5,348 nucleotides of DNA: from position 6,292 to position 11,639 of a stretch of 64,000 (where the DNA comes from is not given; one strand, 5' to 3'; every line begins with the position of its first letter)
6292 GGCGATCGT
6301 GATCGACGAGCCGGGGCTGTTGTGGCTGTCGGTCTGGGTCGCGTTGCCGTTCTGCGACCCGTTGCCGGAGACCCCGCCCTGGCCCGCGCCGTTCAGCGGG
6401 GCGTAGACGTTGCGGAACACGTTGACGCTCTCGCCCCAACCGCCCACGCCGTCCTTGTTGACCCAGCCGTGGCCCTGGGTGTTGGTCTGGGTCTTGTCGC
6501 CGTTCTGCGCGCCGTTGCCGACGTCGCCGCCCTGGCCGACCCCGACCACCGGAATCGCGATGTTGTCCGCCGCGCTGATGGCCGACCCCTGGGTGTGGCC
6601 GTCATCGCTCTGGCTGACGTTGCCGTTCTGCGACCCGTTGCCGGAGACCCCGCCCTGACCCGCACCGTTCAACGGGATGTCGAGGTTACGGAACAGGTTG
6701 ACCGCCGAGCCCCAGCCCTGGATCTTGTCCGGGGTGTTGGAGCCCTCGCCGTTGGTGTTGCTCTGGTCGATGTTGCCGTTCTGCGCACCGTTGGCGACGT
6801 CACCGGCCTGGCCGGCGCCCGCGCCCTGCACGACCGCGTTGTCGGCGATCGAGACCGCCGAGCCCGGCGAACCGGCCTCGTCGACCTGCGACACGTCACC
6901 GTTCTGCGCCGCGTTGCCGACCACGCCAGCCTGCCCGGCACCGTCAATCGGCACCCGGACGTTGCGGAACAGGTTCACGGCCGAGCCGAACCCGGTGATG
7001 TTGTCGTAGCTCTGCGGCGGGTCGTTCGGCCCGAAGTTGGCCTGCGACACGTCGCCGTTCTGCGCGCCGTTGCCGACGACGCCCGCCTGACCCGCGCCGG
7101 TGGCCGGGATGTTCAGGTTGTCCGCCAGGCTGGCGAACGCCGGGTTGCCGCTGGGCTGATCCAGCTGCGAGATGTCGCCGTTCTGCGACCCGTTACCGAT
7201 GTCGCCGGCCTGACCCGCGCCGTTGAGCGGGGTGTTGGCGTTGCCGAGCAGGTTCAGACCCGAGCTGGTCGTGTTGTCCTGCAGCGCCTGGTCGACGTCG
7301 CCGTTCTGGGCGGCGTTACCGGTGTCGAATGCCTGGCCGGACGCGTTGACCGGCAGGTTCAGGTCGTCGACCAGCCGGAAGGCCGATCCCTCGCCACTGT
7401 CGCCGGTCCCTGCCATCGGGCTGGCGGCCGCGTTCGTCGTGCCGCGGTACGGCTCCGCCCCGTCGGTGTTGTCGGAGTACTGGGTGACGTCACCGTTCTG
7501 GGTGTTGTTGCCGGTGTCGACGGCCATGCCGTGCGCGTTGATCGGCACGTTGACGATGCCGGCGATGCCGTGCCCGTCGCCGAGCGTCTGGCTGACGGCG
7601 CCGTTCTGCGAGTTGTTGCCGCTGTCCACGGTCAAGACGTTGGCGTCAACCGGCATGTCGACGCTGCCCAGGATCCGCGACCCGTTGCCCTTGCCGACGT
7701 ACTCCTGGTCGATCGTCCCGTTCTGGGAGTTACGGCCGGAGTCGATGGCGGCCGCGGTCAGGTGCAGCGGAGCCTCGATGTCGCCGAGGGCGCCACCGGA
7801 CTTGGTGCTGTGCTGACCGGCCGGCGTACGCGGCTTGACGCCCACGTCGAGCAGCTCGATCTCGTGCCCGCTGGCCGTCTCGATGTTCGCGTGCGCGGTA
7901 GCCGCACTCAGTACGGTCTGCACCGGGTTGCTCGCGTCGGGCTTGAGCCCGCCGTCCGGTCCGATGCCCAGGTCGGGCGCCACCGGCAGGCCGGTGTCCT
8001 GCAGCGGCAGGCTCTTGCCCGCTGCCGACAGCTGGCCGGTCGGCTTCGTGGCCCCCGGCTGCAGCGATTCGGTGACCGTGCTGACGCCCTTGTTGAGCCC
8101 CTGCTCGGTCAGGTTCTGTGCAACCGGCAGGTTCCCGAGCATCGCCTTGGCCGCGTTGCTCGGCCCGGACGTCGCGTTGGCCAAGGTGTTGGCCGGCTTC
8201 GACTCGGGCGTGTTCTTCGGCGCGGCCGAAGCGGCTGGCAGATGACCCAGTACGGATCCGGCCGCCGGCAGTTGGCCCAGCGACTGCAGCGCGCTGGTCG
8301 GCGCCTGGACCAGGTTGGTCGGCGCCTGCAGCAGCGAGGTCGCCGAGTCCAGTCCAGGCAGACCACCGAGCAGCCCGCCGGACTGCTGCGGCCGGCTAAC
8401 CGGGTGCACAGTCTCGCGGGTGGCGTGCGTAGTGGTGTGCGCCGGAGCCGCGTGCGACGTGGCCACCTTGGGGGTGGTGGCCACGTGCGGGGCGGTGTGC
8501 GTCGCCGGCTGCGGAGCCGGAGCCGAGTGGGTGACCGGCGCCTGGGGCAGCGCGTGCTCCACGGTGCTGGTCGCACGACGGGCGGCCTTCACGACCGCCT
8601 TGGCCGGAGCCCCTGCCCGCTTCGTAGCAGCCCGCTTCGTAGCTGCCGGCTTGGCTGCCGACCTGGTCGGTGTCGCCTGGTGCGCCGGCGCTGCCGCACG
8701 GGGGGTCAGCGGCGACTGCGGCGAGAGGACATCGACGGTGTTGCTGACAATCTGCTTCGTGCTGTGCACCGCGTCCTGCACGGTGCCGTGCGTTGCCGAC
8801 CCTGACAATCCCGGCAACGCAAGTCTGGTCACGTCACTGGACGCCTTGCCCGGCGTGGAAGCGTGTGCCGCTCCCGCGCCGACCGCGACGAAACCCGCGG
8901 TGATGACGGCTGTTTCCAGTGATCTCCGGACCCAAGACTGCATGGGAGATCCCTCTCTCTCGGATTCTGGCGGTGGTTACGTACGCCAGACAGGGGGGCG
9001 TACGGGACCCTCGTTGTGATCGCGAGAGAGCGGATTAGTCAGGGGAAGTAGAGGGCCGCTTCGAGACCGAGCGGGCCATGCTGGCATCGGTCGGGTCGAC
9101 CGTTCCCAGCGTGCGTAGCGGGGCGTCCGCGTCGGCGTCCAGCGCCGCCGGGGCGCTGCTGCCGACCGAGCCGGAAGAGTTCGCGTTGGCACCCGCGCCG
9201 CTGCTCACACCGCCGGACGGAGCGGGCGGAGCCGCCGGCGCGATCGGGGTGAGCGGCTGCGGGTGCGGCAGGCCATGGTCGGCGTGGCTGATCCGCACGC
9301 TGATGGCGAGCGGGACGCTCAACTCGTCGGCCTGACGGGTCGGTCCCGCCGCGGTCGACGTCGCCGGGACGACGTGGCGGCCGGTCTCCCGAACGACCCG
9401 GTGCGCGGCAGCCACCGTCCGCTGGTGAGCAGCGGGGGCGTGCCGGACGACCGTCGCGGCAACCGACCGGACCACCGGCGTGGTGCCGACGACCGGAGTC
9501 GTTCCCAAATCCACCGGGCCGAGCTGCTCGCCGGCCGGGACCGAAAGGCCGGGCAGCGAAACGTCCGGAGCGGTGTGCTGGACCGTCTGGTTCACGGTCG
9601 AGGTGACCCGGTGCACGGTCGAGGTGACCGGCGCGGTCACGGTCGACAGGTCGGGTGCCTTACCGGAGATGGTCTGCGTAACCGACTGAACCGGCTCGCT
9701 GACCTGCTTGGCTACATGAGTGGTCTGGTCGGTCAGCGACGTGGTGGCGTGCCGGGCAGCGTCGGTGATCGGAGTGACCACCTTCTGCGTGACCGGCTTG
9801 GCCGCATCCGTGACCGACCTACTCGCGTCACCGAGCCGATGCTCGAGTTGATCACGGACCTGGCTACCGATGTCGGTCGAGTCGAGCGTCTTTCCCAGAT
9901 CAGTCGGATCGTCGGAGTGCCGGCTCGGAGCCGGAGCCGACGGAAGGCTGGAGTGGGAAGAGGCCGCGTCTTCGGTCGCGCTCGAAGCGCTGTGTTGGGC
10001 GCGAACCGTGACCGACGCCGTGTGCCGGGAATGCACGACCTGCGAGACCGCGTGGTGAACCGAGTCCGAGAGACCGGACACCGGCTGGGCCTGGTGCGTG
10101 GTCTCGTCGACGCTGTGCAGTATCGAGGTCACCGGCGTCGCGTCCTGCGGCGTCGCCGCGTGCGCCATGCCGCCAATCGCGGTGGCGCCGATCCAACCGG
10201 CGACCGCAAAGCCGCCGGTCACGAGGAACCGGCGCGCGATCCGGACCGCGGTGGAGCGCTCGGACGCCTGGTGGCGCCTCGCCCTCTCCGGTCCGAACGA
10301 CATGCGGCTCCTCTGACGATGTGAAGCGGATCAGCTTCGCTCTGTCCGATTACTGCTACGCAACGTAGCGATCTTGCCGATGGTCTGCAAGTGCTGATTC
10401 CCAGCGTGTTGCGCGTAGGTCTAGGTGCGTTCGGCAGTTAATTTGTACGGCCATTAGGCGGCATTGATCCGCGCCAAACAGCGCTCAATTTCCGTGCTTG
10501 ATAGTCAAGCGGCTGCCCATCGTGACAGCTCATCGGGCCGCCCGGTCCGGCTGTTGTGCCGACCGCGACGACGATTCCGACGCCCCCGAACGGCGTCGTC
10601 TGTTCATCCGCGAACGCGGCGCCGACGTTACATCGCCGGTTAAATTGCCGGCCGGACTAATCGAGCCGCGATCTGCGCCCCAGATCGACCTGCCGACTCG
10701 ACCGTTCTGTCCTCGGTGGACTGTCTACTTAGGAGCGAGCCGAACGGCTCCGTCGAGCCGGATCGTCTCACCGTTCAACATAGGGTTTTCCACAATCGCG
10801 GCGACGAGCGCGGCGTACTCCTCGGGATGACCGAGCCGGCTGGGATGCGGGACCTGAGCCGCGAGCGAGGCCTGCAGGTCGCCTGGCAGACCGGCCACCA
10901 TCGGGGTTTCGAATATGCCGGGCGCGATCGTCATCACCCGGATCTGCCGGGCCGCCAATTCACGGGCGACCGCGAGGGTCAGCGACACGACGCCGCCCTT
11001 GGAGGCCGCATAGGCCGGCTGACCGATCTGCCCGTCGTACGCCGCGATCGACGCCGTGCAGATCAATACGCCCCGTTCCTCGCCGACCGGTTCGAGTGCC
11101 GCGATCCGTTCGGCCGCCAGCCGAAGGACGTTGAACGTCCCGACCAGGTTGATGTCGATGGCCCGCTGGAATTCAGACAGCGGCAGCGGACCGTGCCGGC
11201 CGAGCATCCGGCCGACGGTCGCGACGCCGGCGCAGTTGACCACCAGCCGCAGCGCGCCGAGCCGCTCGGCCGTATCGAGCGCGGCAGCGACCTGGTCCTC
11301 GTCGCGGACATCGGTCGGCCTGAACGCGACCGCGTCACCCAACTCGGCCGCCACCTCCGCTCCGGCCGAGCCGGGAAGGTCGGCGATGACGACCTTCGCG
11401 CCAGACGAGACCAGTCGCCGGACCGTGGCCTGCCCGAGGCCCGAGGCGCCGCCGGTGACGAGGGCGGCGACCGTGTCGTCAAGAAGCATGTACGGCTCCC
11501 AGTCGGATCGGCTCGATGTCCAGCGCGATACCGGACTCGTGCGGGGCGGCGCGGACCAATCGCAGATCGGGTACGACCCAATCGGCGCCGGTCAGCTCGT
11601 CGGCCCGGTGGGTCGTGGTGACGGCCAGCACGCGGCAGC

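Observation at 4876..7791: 22 Asn/Gly/Gln-rich repeats with strictly alternating 41 / ~51-residue spacing (about 92-aa super-repeat)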

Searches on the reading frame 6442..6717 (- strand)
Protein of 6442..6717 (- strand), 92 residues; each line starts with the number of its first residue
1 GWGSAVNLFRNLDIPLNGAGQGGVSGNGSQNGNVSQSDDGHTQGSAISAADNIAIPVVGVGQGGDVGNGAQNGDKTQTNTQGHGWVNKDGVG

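Call 17: search_protein_families(library=pfam, alignment_id=A1, max_evalue=10)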
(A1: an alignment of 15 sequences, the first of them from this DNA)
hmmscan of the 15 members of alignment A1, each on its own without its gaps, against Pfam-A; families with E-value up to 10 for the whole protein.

A. member 1, seq(92 aa): 0 families

B. families by the number of members that match (of 15 scanned): 0 families

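Call 18: search_solved_structures(query=A1, max_evalue=10, show_alignments=2)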
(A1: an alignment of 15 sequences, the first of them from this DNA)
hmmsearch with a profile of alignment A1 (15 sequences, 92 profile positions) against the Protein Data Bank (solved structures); distinct sequences matched with E-value up to 10: 0.
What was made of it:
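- On Beta-solenoid / functional amyloid (curli-like): No PDB sequence match at E<=10 with the super-repeat profile (call 18).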

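Call 26: search_protein_representatives(alignment_id=A1)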
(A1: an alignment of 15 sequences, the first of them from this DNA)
Query: 15 sequences, 92 profile positions. Proteins with E-value up to 0.001 (for the whole library): 9; up to 1e-10: 7; up to 1e-30: 4. The best 9 are listed.
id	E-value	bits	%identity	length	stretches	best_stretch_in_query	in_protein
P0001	1.2e-225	746.8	-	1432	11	1-91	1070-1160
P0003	5.4e-145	488.3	-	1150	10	1-82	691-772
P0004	7.0e-38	145.0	-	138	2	6-84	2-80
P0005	3.7e-37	142.7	-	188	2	2-90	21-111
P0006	8.2e-29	115.9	-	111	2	2-84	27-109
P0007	3.8e-26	107.4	-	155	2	8-82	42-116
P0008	7.6e-25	103.2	-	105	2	3-64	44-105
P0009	5.0e-09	52.5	-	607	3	4-79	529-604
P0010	2.8e-06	43.7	-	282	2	4-60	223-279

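Call 35: find_homologous_proteins(query=A1, max_evalue=0.001)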
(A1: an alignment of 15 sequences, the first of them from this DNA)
Query A1 (15 sequences) (92 aa, profile of the alignment): 4 proteins with E <= 0.001 among 6451 candidates.
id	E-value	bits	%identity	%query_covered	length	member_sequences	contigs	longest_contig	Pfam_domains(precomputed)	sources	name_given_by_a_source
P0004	2.2e-37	145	62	51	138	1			-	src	-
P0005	1.2e-36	143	53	76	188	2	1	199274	-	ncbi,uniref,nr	ncbi:hypothetical protein [Fodinicola feengrottensis]|uniref:hypothetical protein n=1 Tax=Fodinicola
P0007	1.2e-25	107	53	87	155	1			-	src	-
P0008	2.4e-24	103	51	79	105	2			-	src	-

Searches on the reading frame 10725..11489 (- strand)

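Call 9: search_protein_families(library=pfam, proteins=[window:10725-11489:-], max_evalue=0.01)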
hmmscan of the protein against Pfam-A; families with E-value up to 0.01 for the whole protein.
window:10725-11489:- (254 aa): 5 families
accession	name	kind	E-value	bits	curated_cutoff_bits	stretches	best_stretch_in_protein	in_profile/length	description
PF00106.31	adh_short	-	2.5e-44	151.5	26.6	1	8-200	2-189/195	short chain dehydrogenase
PF13561.12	adh_short_C2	-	5e-40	138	27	1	15-247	3-233/236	Enoyl-(Acyl carrier protein) reductase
PF08659.16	KR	-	3.1e-11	44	22.6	1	10-165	4-154/180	KR domain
PF01370.27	Epimerase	-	5.3e-06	26.5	20.9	1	9-128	1-105/240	NAD dependent epimerase/dehydratase family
PF01073.25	3Beta_HSD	-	0.0015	18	22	1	10-124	1-102/280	3-beta hydroxysteroid dehydrogenase/isomerase family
